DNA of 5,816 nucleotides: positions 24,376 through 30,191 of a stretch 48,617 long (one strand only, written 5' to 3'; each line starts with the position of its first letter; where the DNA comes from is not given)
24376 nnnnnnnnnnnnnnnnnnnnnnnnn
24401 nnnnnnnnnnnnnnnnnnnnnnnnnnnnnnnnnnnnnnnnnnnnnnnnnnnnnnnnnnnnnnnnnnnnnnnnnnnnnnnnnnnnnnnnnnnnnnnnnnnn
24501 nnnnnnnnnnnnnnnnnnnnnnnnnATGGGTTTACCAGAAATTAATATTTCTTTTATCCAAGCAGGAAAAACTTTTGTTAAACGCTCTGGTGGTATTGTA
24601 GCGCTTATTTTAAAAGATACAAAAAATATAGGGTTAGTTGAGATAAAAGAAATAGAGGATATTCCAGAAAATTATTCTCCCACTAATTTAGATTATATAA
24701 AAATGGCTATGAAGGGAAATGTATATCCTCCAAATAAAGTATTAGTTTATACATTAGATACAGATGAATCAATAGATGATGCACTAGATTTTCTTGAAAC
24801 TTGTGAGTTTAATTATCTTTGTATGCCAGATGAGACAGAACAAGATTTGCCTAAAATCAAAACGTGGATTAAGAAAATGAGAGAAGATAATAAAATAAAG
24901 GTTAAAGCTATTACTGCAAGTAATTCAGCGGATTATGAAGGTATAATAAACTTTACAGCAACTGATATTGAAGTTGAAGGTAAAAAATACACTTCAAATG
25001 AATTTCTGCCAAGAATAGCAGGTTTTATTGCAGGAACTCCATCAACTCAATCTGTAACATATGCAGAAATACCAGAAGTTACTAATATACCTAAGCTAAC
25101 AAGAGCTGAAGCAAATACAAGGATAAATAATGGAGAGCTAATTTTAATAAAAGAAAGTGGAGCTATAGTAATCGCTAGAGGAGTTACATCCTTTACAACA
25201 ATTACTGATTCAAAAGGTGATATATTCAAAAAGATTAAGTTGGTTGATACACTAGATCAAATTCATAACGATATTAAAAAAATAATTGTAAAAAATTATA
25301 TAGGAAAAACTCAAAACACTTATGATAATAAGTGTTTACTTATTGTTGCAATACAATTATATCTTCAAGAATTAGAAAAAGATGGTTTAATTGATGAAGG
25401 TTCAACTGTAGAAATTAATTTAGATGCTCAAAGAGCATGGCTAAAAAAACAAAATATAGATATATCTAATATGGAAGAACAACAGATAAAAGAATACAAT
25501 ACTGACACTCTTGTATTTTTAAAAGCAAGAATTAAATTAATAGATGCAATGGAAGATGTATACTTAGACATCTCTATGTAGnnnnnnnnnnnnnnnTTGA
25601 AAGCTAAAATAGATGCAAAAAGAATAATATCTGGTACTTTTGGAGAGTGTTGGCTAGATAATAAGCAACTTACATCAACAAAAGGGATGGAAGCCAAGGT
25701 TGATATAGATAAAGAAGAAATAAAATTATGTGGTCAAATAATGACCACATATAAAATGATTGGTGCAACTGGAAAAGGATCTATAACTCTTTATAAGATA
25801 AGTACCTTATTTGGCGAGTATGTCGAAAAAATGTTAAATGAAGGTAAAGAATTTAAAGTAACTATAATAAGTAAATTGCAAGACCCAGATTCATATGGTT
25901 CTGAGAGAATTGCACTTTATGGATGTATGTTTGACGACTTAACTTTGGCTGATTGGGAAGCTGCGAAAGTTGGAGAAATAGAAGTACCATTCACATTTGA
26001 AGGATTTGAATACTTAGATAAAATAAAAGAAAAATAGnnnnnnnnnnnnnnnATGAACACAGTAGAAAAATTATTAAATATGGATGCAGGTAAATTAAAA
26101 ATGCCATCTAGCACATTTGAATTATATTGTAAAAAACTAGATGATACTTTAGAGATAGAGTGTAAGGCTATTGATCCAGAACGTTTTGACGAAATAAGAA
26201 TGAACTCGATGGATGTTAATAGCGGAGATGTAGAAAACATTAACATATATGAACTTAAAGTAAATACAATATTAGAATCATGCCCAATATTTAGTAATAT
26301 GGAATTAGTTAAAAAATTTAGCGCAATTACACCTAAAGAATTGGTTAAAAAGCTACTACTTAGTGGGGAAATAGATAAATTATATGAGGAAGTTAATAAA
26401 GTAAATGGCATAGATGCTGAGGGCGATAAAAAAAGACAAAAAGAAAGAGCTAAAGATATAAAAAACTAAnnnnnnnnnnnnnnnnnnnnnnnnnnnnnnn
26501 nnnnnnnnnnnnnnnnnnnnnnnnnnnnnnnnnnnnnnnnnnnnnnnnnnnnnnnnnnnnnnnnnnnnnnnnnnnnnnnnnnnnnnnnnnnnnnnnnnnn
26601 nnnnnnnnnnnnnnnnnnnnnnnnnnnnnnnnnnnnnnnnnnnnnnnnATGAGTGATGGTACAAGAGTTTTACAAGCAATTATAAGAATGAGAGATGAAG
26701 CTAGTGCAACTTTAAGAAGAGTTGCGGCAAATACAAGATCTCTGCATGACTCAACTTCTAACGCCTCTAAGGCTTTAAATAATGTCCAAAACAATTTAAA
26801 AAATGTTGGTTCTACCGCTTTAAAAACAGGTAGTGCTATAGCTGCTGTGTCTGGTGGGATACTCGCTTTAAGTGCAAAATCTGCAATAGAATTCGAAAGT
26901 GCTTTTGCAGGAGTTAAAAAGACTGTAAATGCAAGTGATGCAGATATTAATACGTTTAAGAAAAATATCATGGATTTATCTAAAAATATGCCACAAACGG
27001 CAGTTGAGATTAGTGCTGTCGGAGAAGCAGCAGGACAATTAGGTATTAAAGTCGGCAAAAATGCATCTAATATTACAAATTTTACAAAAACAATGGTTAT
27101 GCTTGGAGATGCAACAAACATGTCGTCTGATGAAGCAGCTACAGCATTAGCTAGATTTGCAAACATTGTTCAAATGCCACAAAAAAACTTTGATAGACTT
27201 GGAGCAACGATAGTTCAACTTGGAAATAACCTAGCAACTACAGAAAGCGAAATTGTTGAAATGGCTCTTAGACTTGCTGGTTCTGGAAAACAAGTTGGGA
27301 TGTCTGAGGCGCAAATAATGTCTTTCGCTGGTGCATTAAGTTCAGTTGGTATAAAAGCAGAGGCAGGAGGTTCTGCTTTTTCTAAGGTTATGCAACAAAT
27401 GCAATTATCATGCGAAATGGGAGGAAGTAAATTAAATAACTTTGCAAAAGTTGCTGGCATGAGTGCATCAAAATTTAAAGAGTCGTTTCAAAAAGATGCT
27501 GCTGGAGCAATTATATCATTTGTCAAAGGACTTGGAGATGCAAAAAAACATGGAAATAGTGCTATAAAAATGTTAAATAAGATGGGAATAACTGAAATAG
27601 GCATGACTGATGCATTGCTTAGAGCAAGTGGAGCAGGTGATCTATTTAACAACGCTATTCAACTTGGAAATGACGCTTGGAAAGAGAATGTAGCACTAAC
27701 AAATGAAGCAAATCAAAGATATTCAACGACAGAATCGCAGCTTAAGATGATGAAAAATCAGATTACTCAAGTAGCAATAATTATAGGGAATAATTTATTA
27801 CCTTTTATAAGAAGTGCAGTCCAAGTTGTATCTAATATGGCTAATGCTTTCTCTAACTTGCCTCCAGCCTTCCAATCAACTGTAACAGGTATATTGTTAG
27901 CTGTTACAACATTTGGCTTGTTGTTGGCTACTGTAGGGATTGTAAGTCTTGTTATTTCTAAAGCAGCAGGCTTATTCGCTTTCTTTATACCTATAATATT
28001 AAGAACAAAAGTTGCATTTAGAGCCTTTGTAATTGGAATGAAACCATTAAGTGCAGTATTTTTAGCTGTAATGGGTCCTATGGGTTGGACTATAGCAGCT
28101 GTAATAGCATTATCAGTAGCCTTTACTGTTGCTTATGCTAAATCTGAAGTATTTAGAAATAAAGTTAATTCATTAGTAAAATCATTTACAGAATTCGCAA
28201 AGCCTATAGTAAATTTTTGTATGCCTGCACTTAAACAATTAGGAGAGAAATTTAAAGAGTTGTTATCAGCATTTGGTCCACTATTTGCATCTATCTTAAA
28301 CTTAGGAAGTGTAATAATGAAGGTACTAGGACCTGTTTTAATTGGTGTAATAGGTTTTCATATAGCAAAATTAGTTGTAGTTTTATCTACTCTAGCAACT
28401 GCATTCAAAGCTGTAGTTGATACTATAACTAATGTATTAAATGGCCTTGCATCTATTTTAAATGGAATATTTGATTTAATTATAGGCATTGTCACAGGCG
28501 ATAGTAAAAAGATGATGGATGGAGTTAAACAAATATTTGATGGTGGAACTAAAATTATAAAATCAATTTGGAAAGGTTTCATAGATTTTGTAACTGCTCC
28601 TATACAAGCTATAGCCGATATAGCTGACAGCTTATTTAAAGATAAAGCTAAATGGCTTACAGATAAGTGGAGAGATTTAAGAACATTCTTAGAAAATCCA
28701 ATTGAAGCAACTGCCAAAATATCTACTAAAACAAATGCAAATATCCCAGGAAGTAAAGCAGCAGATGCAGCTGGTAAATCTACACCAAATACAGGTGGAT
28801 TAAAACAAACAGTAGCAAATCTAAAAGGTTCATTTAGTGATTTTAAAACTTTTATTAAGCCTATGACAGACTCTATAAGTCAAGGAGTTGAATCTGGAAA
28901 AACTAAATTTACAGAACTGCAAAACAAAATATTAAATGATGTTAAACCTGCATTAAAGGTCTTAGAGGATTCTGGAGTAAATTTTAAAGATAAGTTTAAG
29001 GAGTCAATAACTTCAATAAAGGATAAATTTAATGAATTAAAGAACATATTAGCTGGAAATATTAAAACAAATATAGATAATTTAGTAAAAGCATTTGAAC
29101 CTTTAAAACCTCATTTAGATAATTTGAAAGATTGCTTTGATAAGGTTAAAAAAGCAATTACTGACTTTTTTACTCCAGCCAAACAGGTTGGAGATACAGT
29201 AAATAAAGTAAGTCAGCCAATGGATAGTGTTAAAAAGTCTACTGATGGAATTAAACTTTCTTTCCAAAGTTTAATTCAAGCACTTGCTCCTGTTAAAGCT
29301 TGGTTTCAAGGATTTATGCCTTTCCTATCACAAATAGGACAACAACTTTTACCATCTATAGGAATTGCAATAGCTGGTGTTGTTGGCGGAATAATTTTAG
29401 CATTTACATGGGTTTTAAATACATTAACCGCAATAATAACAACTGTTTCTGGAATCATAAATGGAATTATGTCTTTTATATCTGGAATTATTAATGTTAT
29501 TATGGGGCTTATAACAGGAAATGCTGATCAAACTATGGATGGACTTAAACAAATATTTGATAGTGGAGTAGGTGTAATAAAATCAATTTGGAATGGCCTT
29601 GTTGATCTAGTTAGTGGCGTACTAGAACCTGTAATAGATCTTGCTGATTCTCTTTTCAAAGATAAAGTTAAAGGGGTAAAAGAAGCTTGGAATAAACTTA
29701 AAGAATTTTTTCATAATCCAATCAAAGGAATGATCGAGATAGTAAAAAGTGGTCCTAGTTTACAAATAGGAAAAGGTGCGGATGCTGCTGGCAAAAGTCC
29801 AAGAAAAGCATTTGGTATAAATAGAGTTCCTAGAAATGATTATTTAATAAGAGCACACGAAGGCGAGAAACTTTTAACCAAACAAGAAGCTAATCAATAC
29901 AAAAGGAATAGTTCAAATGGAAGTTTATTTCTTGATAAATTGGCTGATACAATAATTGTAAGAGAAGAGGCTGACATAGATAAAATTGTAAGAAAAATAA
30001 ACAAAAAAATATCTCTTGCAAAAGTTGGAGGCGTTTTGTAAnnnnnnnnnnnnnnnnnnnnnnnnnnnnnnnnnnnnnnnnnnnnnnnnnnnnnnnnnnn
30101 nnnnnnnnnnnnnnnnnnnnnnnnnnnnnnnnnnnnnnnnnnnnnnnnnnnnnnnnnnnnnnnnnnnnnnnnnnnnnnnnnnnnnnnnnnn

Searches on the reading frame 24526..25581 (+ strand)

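Call 6: search_protein_families(library=pfam, proteins=[window:24526-25581:+], max_evalue=0.01)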
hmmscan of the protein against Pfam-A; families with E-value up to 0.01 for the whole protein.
window:24526-25581:+ (351 aa): 2 families
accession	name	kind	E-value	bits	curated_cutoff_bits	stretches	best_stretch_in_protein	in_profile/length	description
PF04984.19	Phage_sheath_1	-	5.4e-23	82.1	31.4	1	80-222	5-168/168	Phage tail sheath protein subtilisin-like domain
PF17482.7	Phage_sheath_1C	-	4.8e-12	46.3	26.9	1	230-350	2-102/104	Phage tail sheath C-terminal domain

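Call 7: search_protein_families(library=phrogs, proteins=[window:24526-25581:+], max_evalue=0.001)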
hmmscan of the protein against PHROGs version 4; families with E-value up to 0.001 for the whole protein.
window:24526-25581:+ (351 aa): 2 families
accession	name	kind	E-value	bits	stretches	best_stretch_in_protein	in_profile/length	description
phrog_1480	-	tail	1.9e-161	537.9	1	1-351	1-353/353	tail sheath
phrog_279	-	tail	5.2e-38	132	1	79-349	215-480/489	tail sheath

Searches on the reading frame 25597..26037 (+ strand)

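Call 6: search_protein_families(library=pfam, proteins=[window:25597-26037:+], max_evalue=0.01)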
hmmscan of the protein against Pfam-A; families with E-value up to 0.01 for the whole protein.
window:25597-26037:+ (146 aa): 1 family
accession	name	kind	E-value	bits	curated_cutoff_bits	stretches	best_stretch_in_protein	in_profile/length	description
PF09393.16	DUF2001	-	8.6e-51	172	27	1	4-141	2-139/139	Phage tail tube protein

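Call 7: search_protein_families(library=phrogs, proteins=[window:25597-26037:+], max_evalue=0.001)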
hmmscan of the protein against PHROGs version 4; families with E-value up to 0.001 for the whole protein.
window:25597-26037:+ (146 aa): 1 family
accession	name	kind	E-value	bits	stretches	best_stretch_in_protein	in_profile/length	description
phrog_365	-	tail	1.2e-58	198.2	1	1-145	1-145/146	tail protein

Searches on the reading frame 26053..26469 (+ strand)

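Call 6: search_protein_families(library=pfam, proteins=[window:26053-26469:+], max_evalue=0.01)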
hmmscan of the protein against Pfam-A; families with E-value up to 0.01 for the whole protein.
window:26053-26469:+ (138 aa): 1 family
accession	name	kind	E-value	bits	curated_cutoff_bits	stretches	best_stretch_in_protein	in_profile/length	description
PF08890.17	Phage_TAC_5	-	7.7e-19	68.4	27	1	5-126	2-129/135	Phage XkdN-like tail assembly chaperone protein, TAC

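Call 7: search_protein_families(library=phrogs, proteins=[window:26053-26469:+], max_evalue=0.001)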
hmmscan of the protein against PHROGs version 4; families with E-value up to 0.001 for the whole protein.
window:26053-26469:+ (138 aa): 2 families
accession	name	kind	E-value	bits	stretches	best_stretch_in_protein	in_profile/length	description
phrog_389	-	tail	2.2e-36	126.1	1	1-135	13-148/151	tail protein XkdN-like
phrog_4976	-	tail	2.2e-11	45.1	1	3-138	6-129/129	tail assembly chaperone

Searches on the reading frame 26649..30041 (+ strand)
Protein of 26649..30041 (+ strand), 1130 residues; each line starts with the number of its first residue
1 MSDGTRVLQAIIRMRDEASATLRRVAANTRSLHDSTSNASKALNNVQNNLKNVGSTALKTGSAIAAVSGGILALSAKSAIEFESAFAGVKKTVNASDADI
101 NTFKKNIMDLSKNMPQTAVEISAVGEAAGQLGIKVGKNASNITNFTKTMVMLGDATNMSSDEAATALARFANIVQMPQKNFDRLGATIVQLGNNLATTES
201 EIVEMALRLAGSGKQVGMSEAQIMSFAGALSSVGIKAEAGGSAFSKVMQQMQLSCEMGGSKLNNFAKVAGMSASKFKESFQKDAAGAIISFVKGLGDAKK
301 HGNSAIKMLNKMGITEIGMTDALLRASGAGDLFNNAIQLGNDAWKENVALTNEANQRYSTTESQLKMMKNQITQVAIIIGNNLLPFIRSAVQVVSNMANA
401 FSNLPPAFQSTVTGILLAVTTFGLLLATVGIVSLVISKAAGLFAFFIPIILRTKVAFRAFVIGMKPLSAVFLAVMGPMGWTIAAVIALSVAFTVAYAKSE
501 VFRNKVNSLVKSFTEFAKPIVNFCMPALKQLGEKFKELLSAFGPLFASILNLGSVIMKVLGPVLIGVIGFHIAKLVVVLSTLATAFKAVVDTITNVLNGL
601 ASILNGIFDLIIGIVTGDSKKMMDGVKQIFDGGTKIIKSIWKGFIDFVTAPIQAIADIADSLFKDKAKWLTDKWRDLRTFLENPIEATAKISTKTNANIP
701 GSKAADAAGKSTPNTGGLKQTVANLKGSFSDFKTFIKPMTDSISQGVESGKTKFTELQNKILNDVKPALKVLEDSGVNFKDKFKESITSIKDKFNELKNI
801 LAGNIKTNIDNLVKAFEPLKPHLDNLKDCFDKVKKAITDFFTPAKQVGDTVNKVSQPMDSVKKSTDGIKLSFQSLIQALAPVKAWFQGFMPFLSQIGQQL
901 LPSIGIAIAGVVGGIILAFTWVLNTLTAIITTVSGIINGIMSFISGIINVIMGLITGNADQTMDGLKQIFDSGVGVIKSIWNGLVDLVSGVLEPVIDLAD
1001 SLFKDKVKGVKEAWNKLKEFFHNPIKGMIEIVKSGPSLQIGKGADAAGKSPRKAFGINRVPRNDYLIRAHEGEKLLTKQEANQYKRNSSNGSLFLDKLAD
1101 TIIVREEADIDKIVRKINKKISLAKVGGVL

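Call 6: search_protein_families(library=pfam, proteins=[window:26649-30041:+], max_evalue=0.01)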
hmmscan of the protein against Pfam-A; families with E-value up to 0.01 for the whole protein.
window:26649-30041:+ (1130 aa): 7 families
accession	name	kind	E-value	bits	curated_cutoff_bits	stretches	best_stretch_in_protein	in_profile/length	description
PF10145.14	PhageMin_Tail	-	7.6e-18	65.5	33.2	1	105-300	2-189/201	Phage-related minor tail protein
PF04513.17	Baculo_PEP_C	-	3e-07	31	38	1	734-822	34-119/140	Baculovirus polyhedron envelope protein, PEP, C terminus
PF03915.18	AIP3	-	0.00045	19.9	31.6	1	715-883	85-257/406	Actin interacting protein 3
PF20155.4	TMP_3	-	0.0008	19.6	41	0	178-267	24-113/192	Tape measure protein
PF19840.4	DUF6317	-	0.0031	18.7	27.4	0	14-80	1-65/100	Family of unknown function (DUF6317)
PF06160.17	EzrA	-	0.005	15.6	39.6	1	754-872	217-336/557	Septation ring formation regulator, EzrA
PF02607.22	B12-binding_2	-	0.0092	16.6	23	0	877-898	23-47/74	B12 binding domain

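Call 7: search_protein_families(library=phrogs, proteins=[window:26649-30041:+], max_evalue=0.001)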
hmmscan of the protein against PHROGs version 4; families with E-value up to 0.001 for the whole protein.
window:26649-30041:+ (1130 aa): 36 families (the best 25 are shown)
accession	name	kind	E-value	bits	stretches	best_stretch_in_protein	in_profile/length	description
phrog_991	-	tail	3.7e-167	559.6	3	2-627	209-810/1966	tail length tape measure protein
phrog_13339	-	tail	5.3e-122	409.6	1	18-417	27-421/2156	tail length tape measure protein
phrog_1272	-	tail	4.8e-103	347.1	2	1-879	163-1004/1606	tail length tape measure protein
phrog_17321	-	unknown function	2.5e-96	324.5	2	10-258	9-272/1484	-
phrog_1293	-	tail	6.4e-80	270.4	1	22-496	124-623/1424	tail length tape measure protein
phrog_14441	-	tail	8.1e-69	233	1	2-239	1-234/241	tail length tape measure protein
phrog_28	-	tail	1.4e-55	190.5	1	18-706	212-743/1228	tail length tape measure protein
phrog_167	-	tail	1.7e-52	179.5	2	28-856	237-1001/1555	tail length tape measure protein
phrog_17594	-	tail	6.9e-48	164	1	17-423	113-519/1582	tail length tape measure protein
phrog_23108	-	tail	1.3e-46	159.9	1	75-403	445-771/1552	tail length tape measure protein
phrog_58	-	tail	8.5e-42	144.7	2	24-679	265-847/1544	tail length tape measure protein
phrog_4704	-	tail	6e-36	125.3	1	16-438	152-562/625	tail length tape measure protein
phrog_1533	-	tail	1.8e-35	122.9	1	13-534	183-699/1688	tail length tape measure protein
phrog_5218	-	unknown function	8.7e-32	111.3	1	13-499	159-663/1599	-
phrog_971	-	lysis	6.6e-20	72.4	3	26-660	101-761/1338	endolysin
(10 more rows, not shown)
